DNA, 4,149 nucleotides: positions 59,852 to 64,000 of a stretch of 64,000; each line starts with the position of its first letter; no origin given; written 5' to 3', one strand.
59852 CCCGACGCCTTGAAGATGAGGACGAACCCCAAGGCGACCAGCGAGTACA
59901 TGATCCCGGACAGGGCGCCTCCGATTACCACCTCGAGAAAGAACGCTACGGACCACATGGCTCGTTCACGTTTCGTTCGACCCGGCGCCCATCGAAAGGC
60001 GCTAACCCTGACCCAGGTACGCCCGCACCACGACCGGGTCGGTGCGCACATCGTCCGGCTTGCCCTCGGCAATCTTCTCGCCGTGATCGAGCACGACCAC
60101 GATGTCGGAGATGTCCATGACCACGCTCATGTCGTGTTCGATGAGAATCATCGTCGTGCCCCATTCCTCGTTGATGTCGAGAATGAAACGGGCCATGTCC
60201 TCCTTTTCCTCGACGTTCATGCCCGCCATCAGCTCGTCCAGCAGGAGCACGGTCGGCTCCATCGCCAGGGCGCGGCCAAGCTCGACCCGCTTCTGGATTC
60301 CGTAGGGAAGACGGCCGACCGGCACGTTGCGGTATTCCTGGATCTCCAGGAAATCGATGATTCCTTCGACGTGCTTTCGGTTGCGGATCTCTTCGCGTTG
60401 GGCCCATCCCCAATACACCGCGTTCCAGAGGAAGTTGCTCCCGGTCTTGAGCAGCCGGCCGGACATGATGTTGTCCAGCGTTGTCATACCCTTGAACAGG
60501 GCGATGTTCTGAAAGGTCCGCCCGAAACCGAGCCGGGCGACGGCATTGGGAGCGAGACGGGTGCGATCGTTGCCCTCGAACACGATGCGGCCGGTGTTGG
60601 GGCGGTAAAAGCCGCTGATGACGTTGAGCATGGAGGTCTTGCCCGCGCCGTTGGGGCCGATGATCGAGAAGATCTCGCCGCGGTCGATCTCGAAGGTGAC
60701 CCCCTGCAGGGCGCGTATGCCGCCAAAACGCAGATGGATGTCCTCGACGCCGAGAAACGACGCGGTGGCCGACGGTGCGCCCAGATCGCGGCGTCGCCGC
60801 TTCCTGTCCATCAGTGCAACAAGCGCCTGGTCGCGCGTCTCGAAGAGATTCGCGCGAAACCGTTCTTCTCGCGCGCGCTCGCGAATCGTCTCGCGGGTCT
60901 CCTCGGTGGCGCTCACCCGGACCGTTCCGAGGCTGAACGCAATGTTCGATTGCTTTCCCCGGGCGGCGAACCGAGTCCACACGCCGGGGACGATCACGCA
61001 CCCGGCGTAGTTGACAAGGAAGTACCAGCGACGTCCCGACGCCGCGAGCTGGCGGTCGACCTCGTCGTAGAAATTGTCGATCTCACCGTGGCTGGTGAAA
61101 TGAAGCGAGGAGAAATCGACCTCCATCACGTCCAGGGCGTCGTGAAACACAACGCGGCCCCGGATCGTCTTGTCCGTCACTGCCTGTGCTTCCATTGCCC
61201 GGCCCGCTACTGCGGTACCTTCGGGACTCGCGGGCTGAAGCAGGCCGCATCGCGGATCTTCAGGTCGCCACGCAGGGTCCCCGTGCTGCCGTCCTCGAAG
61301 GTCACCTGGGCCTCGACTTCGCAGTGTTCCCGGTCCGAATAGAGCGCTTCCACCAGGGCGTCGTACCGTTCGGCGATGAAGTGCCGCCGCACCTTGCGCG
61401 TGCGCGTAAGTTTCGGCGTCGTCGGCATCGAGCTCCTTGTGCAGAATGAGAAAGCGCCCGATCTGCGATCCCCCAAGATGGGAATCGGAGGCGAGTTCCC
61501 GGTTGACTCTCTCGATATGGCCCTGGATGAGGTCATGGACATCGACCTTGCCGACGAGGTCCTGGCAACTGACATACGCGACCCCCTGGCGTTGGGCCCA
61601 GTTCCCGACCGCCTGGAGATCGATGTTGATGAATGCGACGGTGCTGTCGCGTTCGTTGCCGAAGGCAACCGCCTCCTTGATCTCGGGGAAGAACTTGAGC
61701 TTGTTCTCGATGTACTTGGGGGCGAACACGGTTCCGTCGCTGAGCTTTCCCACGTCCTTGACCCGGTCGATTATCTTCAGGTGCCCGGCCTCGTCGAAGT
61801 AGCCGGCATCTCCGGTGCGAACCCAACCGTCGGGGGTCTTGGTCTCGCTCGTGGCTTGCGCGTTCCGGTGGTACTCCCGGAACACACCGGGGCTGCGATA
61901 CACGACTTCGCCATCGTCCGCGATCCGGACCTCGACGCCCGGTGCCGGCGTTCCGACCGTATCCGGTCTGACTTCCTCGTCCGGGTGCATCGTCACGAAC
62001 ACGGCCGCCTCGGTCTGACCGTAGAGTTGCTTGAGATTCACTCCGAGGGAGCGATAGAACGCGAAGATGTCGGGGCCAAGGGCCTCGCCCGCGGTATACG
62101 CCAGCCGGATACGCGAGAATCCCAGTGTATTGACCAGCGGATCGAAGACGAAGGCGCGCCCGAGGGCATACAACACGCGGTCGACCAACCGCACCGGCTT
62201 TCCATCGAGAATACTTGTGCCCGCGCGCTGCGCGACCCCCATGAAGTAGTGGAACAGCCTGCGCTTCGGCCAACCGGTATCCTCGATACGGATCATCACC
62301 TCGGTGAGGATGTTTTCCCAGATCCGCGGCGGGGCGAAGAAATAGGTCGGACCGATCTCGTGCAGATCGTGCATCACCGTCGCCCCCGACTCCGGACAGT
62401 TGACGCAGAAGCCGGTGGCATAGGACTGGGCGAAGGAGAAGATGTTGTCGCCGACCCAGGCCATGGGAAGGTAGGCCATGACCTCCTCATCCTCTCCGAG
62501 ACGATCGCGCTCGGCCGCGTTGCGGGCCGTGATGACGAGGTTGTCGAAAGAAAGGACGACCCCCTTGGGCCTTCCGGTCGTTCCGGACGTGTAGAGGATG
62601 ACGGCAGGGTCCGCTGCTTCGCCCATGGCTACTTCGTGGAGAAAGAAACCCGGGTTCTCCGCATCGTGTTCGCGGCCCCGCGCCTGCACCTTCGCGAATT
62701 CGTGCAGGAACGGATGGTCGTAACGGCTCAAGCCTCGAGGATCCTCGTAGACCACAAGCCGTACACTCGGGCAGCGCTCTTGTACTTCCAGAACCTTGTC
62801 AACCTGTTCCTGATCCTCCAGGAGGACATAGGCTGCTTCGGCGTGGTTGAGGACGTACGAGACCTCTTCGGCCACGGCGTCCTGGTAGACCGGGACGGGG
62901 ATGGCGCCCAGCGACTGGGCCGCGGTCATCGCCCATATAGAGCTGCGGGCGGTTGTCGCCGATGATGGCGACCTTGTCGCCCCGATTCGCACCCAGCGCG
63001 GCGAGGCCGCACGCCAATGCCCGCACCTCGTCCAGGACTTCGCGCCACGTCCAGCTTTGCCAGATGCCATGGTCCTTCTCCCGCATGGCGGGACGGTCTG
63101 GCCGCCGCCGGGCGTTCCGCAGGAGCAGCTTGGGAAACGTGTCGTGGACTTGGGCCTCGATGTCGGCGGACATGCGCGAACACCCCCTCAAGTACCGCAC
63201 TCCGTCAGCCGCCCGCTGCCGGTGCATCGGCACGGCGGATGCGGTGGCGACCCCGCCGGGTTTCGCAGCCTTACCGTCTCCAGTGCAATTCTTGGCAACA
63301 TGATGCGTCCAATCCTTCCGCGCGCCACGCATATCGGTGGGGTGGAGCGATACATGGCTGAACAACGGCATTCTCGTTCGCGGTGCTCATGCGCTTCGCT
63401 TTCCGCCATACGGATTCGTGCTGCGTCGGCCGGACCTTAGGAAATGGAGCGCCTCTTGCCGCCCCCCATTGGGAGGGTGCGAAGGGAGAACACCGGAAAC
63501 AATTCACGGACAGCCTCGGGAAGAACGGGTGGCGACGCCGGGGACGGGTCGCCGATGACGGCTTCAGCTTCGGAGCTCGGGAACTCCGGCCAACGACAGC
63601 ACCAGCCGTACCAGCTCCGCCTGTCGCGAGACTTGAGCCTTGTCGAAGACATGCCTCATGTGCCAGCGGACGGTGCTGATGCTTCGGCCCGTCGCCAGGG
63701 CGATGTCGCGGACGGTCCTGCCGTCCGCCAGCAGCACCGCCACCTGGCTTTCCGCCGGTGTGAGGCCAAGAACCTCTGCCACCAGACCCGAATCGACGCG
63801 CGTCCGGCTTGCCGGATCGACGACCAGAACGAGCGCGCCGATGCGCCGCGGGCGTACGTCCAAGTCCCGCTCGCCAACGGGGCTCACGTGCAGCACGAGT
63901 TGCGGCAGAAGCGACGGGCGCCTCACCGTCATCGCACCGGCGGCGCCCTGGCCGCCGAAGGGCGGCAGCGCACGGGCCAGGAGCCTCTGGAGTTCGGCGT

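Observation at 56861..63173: Decaying liv-type ABC transporter / acyl-CoA ligase cluster: four homopolymer frameshifts, an IS66 remnant, a half-deleted SBP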

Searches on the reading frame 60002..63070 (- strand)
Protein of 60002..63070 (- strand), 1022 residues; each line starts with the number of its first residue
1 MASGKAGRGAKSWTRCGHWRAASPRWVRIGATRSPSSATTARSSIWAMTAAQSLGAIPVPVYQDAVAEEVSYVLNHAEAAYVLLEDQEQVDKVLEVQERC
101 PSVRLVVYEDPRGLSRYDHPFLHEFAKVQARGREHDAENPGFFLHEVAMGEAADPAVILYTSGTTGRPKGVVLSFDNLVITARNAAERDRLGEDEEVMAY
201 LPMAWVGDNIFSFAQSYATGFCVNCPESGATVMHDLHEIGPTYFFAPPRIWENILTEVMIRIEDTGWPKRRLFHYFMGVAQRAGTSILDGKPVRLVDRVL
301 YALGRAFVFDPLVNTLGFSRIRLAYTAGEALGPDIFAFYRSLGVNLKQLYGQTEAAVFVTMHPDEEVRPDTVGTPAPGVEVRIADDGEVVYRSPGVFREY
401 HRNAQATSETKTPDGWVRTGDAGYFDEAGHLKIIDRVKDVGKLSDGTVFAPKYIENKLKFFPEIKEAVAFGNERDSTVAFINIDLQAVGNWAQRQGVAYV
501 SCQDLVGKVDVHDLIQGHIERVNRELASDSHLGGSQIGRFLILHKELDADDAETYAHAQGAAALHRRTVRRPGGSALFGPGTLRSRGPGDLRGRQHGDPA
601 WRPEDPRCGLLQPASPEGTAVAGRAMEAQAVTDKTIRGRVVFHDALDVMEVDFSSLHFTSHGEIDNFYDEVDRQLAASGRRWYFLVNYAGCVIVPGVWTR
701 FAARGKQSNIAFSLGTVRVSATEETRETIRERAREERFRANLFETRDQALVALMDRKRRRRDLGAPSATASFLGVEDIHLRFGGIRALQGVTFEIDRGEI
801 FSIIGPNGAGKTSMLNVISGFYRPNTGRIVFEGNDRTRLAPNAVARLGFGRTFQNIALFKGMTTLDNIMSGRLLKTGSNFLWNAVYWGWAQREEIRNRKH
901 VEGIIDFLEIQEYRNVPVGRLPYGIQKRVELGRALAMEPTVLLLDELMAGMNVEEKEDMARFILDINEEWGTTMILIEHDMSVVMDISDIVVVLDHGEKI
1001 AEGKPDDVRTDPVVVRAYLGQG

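Call 4: search_protein_families(library=pfam, proteins=[window:60002-63070:-], max_evalue=0.01)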
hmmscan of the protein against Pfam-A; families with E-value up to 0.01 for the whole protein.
window:60002-63070:- (1022 aa): 4 families
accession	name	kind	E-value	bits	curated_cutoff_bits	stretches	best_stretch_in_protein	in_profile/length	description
PF00501.34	AMP-binding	-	4.3e-55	187.5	29.9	1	46-401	61-384/384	AMP-binding enzyme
PF00005.33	ABC_tran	-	2.5e-25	90.1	25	1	788-947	1-135/137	ABC transporter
PF12399.14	BCA_ABC_TP_C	-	3.5e-09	36.5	25.5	1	998-1021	1-24/27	Branched-chain amino acid ATP-binding cassette transporter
PF13476.12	AAA_23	-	0.00011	23.3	27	1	781-818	3-39/201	AAA domain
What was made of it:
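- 60002..61195 (-): livG-type ATPase, an intact 397-aa ORF with a ~135-aa STAS-like N-terminal domain. It carries P322L in the Walker B DEP motif. Pfam ABC_tran + BCA_ABC_TP_C (call 4).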

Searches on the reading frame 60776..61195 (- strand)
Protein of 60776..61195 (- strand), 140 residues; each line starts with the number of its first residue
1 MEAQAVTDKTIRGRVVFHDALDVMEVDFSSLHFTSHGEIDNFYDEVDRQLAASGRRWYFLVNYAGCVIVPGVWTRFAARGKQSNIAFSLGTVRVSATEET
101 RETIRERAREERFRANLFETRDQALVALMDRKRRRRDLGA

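Call 61: predict_structure(alignment_id=A1)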
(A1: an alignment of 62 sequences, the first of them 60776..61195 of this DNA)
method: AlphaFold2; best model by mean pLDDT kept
length: 140 residues; sequences in the alignment: 62
mean_pLDDT: 89.8   pTM: 0.82
mean pLDDT of the five models: 89.8, 88.9, 88.9, 88.8, 88.3
residues with pLDDT >= 90: 110; 70-90: 20; 50-70: 3; < 50: 7
segments of 3 or more residues with pLDDT < 50: 1-7
pLDDT, mean of each block of 10 residues (from residue 1): 48 93 95 96 97 96 94 95 95 93 90 88 94 84
secondary structure, 60 per line:
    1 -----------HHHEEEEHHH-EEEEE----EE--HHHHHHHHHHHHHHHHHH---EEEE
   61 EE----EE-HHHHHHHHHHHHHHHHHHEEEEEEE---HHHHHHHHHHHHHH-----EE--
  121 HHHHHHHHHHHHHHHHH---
elements in order: E15-18 E23-27 H36-53 E57-62 H70-87 E88-94 H98-111 H121-137

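Call 63: fold_search(model_id=the predicted structure, library=pdb)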
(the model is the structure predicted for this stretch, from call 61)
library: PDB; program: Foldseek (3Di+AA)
matches with E <= 10: 598; with E <= 0.001: 0
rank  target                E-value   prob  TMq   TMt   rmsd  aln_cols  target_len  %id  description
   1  4hyl_A                1.1e-03  1.00  0.54  0.65   4.0       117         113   11  The crystal structure of an anti-sigma-factor antagonist from Haliangium ochraceum DSM 14365 (released 2012-11-28)
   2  2vy9_A                2.3e-03  1.00  0.60  0.71   3.1       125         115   12  Molecular architecture of the stressosome, a signal integration and transduction hub (released 2008-10-14)
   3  7lhv_A                5.5e-03  1.00  0.58  0.16   3.9       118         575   10  Structure of Arabidopsis thaliana sulfate transporter AtSULTR4;1 (released 2021-08-11)
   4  3ztb_A                5.9e-03  1.00  0.57  0.68   3.3       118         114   12  The bacterial stressosome: a modular system that has been adapted to control secondary messenger signaling (released 2012-02-22)
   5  1tid_B                6.8e-03  1.00  0.60  0.70   3.1       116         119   16  Crystal Structures of the ADP and ATP bound forms of the Bacillus Anti-sigma factor SpoIIAB in complex with the Anti-a (released 2004-06-15)
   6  1vc1_A                7.2e-03  1.00  0.56  0.68   3.1       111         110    9  Crystal structure of the TM1442 protein from Thermotoga maritima, a homolog of the Bacillus subtilis general stress re (released 2004-09-28)
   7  1til_B                7.2e-03  1.00  0.57  0.67   3.6       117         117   15  Crystal Structures of the ADP and ATP bound forms of the Bacillus Anti-sigma factor SpoIIAB in complex with the Anti-a (released 2004-06-15)
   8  3t6o_A                7.2e-03  1.00  0.59  0.68   3.4       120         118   17  The Structure of an Anti-sigma-factor antagonist (STAS) domain protein from Planctomyces limnophilus. (released 2011-09-07)
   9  6jhk_A                8.8e-03  1.00  0.63  0.73   2.8       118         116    9  Crystal Structure of Bacillus subtilis RsbS (released 2019-09-11)
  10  4hyl_B                1.0e-02  1.00  0.56  0.66   3.5       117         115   14  The crystal structure of an anti-sigma-factor antagonist from Haliangium ochraceum DSM 14365 (released 2012-11-28)
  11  8tny_A                1.2e-02  1.00  0.53  0.16   4.9       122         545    9  Substrate Binding Plasticity Revealed by Cryo-EM Structures of SLC26A2 (released 2024-05-22)
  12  6rtc_A                1.3e-02  1.00  0.59  0.15   3.1       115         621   14  Structure of murine Solute Carrier 26 family member A9 (Slc26a9) anion transporter in the inward-facing state (released 2019-07-24)
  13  9ikx_A                1.3e-02  1.00  0.54  0.16   3.6       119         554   10  human SLC26A7 apo state (released 2025-07-02)
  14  4qtp_D                1.4e-02  1.00  0.61  0.72   2.7       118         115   18  Crystal Structure of an Anti-sigma Factor Antagonist from Mycobacterium paratuberculosis (released 2014-07-16)
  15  1th8_B                1.4e-02  1.00  0.58  0.69   3.6       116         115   16  Crystal Structures of the ADP and ATP bound forms of the Bacillus Anti-sigma factor SpoIIAB in complex with the Anti-a (released 2004-06-15)
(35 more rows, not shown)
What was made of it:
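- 60002..61195 (-): N-domain model and Foldseek hits are in calls 61 and 63.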

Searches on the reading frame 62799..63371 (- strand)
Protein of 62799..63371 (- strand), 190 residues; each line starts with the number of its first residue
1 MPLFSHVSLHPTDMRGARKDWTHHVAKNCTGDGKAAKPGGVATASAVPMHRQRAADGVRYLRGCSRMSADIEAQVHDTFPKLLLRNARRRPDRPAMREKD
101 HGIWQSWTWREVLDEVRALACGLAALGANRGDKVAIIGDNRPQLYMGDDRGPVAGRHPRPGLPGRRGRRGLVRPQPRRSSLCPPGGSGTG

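Call 4: search_protein_families(library=pfam, proteins=[window:62799-63371:-], max_evalue=0.01)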
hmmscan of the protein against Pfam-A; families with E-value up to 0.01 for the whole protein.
window:62799-63371:- (190 aa): 1 family
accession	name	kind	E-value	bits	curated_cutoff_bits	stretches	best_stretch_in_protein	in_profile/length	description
PF00501.34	AMP-binding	-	3.1e-13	49.7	29.9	1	85-146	3-61/384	AMP-binding enzyme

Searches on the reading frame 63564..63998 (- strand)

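Call 29: search_protein_families(library=pfam, proteins=[window:63564-63998:-], max_evalue=0.0001)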
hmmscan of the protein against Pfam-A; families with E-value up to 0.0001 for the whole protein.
window:63564-63998:- (144 aa): 1 family
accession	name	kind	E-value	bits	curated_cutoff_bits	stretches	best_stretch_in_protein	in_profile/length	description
PF00196.25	GerE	-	3e-07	30.4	23.5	1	79-132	3-56/57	Bacterial regulatory proteins, luxR family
